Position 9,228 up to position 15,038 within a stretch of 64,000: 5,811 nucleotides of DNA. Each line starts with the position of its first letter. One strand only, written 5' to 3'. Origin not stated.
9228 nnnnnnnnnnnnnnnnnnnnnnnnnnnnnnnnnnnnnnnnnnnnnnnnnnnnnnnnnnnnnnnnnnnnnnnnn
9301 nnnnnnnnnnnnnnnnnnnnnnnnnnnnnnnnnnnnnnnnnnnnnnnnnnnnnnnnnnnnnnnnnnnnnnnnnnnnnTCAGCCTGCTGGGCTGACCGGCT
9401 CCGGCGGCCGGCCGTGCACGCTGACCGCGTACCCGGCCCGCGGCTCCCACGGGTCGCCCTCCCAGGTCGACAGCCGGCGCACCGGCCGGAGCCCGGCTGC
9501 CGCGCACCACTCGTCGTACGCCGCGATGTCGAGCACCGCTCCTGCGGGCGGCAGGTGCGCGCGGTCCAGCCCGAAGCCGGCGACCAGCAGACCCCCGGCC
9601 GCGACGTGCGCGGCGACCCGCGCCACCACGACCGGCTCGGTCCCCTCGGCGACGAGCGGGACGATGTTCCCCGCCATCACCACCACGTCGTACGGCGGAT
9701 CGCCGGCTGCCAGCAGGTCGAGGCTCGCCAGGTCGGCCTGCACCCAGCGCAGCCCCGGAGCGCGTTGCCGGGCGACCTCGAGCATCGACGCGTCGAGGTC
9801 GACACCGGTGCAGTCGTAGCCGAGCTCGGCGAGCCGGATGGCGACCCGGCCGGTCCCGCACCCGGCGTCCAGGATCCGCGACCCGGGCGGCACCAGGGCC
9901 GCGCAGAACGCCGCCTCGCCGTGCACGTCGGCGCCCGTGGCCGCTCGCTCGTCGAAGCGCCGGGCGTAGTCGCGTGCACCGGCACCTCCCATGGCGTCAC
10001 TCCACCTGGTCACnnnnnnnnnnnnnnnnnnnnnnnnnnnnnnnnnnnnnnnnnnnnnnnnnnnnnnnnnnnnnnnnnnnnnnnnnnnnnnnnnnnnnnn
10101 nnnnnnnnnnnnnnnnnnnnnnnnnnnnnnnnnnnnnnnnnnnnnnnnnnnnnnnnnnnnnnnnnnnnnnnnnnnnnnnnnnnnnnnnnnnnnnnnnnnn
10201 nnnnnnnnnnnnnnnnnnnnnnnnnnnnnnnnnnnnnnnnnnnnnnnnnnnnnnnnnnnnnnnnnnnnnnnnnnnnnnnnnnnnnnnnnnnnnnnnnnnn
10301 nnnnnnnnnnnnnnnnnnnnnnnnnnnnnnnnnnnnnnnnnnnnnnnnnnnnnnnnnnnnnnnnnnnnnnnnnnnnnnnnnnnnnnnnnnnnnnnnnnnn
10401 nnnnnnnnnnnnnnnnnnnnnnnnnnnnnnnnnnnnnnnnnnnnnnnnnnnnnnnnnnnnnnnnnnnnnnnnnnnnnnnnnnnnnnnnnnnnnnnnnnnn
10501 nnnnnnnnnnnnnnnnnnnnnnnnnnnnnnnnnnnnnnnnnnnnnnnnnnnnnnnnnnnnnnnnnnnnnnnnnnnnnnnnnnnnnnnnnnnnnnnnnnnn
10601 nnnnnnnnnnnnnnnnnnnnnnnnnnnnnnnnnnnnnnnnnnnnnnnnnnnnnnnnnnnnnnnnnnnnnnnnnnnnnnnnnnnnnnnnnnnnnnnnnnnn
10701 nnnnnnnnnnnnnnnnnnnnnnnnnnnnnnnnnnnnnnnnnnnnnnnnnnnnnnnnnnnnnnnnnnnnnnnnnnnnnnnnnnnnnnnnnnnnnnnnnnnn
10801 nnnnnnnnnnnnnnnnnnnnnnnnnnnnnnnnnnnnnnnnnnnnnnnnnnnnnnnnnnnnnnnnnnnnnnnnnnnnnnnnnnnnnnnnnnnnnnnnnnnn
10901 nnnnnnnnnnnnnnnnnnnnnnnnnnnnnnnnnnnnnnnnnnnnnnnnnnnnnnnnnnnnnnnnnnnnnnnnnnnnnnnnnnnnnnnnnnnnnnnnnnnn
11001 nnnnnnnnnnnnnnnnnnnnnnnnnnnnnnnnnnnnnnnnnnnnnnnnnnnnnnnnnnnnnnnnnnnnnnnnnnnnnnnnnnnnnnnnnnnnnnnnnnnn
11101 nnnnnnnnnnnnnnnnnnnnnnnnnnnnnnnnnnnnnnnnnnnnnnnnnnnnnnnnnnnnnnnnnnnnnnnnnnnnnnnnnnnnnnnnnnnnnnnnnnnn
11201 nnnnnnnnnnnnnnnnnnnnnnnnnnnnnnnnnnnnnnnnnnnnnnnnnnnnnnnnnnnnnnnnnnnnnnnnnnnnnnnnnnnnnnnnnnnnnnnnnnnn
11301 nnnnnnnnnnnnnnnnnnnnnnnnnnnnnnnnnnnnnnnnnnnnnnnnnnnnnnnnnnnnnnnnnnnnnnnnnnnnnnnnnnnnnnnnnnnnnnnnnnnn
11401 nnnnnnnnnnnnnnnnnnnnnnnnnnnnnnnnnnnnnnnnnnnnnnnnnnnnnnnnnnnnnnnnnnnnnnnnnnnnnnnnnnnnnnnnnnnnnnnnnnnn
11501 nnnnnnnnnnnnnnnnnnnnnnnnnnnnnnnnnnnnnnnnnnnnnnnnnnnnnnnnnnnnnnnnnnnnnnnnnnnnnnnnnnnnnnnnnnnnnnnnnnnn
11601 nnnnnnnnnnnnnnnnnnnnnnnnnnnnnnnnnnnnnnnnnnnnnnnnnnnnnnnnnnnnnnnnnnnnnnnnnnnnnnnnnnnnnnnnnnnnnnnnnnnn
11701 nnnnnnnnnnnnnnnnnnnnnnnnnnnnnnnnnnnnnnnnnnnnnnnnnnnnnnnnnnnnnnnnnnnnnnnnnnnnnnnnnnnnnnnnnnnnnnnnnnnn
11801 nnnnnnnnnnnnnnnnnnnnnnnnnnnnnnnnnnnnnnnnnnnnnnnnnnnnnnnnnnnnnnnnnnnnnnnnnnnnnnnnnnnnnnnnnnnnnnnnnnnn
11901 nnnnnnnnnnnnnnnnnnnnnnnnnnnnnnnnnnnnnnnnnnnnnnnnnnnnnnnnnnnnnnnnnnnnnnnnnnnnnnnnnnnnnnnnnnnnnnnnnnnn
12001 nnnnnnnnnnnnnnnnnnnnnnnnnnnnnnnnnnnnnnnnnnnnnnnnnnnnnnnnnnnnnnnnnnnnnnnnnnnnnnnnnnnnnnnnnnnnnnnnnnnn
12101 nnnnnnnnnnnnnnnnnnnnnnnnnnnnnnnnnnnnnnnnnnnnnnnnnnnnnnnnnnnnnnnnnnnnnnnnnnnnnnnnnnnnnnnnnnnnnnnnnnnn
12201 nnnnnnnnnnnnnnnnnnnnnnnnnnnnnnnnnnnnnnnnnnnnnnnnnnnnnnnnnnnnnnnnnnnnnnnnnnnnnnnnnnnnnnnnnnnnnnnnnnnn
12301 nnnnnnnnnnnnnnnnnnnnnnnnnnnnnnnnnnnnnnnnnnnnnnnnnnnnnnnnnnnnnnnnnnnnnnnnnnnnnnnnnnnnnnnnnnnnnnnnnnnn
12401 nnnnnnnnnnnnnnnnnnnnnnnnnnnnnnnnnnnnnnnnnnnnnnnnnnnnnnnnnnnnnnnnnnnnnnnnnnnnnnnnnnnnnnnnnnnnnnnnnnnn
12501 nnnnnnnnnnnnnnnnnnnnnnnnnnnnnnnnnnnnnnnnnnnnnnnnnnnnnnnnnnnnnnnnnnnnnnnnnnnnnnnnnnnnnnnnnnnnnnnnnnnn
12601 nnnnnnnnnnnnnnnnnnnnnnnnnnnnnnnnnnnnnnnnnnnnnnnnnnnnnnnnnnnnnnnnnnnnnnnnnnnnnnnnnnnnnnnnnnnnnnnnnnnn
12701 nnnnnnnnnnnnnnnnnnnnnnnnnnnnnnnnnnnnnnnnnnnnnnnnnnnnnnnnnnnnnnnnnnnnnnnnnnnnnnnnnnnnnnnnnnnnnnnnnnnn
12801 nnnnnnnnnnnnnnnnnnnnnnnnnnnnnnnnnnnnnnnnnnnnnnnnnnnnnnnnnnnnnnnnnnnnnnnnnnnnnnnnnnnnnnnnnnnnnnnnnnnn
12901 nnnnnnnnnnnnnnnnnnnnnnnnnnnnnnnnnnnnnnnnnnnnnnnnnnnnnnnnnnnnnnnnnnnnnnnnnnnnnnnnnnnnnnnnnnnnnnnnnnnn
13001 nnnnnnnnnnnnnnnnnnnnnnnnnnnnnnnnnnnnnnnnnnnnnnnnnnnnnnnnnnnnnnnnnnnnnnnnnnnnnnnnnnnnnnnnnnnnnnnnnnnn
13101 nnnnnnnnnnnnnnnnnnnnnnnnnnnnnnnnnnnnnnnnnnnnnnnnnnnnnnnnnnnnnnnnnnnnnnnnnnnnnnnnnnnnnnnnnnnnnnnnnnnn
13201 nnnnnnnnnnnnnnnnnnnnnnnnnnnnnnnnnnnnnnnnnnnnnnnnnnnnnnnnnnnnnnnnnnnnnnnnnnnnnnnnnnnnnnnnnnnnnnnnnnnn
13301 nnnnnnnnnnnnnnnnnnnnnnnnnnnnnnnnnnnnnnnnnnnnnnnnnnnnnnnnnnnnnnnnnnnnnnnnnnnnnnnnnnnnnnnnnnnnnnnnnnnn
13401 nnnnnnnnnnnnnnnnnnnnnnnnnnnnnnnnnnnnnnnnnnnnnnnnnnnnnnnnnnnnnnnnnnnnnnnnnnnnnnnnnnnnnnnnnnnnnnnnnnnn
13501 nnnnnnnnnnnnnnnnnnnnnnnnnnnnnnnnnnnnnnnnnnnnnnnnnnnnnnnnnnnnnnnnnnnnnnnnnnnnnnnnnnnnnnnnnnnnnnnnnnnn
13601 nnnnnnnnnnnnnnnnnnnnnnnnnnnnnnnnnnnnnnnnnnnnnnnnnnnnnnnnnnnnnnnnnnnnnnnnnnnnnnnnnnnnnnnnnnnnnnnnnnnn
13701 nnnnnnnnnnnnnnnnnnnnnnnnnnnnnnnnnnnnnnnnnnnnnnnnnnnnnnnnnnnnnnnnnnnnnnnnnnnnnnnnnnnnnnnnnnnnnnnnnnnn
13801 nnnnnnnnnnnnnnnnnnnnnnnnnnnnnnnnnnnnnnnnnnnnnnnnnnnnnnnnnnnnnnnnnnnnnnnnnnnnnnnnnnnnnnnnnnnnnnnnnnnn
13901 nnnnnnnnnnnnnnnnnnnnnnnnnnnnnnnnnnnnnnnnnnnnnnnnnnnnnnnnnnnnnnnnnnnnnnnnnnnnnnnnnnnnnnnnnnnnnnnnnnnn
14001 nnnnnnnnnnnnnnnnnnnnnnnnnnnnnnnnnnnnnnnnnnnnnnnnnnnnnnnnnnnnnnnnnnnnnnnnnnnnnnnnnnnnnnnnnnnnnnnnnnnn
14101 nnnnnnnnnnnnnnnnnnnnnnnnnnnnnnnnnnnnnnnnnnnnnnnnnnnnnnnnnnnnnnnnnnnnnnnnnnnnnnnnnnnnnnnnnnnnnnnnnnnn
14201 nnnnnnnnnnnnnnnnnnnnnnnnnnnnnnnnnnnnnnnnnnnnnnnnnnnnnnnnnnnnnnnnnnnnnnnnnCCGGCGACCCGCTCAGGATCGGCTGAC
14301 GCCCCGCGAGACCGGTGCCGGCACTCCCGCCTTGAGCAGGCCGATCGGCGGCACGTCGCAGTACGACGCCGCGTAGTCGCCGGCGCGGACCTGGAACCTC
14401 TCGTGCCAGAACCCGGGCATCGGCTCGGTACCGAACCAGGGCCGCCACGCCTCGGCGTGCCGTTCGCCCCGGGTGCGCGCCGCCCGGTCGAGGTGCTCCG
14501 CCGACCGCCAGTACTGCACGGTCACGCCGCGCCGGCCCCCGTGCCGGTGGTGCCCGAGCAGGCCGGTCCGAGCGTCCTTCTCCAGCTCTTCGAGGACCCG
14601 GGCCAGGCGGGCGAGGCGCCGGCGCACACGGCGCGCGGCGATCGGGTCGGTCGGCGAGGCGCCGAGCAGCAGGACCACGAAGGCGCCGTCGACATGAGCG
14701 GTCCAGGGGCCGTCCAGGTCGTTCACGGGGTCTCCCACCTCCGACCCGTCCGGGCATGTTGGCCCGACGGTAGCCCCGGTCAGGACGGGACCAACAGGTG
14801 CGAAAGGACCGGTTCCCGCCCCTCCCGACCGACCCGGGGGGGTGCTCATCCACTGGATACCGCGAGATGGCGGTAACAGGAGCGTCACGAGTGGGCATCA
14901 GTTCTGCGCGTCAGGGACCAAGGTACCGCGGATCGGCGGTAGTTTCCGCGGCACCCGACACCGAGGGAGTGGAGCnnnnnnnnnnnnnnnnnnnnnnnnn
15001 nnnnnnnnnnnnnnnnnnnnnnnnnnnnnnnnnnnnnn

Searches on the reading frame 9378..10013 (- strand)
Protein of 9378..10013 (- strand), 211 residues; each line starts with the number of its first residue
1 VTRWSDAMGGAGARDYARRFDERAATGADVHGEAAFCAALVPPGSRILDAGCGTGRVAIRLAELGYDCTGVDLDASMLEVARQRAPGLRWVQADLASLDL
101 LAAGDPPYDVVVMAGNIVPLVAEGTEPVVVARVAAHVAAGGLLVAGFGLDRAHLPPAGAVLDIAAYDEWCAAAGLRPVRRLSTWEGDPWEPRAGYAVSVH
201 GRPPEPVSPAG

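Call 58: search_protein_families(library=pfam, proteins=[window:9378-10013:-], max_evalue=0.0001)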
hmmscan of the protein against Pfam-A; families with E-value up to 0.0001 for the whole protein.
window:9378-10013:- (211 aa): 7 families
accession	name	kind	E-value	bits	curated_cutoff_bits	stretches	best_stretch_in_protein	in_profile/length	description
PF13649.12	Methyltransf_25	-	1.3e-16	61.4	27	1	47-141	1-97/97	Methyltransferase domain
PF08242.18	Methyltransf_12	-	2.4e-13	51.1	30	1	48-143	1-98/98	Methyltransferase domain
PF08241.18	Methyltransf_11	-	1.2e-11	45.5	21.2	1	48-115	1-68/95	Methyltransferase domain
PF13847.12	Methyltransf_31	-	3.6e-10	40.1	27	1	44-117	4-84/145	Methyltransferase domain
PF13489.12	Methyltransf_23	-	1.5e-08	35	27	1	37-113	16-87/164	Methyltransferase domain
PF07021.18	MetW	-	4.2e-08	33.5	21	1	37-116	7-84/193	Methionine biosynthesis protein MetW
PF03848.20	TehB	-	1.5e-06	28.2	20.4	1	29-142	17-129/193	Tellurite resistance protein TehB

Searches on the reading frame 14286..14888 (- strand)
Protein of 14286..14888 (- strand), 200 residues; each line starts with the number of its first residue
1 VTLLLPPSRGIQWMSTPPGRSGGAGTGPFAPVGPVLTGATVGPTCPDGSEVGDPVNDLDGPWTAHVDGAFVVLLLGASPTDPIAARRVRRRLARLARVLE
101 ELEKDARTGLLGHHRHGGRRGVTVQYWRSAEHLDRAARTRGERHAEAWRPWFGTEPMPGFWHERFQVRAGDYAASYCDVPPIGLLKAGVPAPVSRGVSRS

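Call 58: search_protein_families(library=pfam, proteins=[window:14286-14888:-], max_evalue=0.0001)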
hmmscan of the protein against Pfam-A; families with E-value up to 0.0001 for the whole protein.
window:14286-14888:- (200 aa): 1 family
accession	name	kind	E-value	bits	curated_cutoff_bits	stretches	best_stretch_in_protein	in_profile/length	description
PF13826.12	Monooxy_af470-like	-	9.4e-21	74.8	25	1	70-184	1-118/118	Monooxygenase af470-like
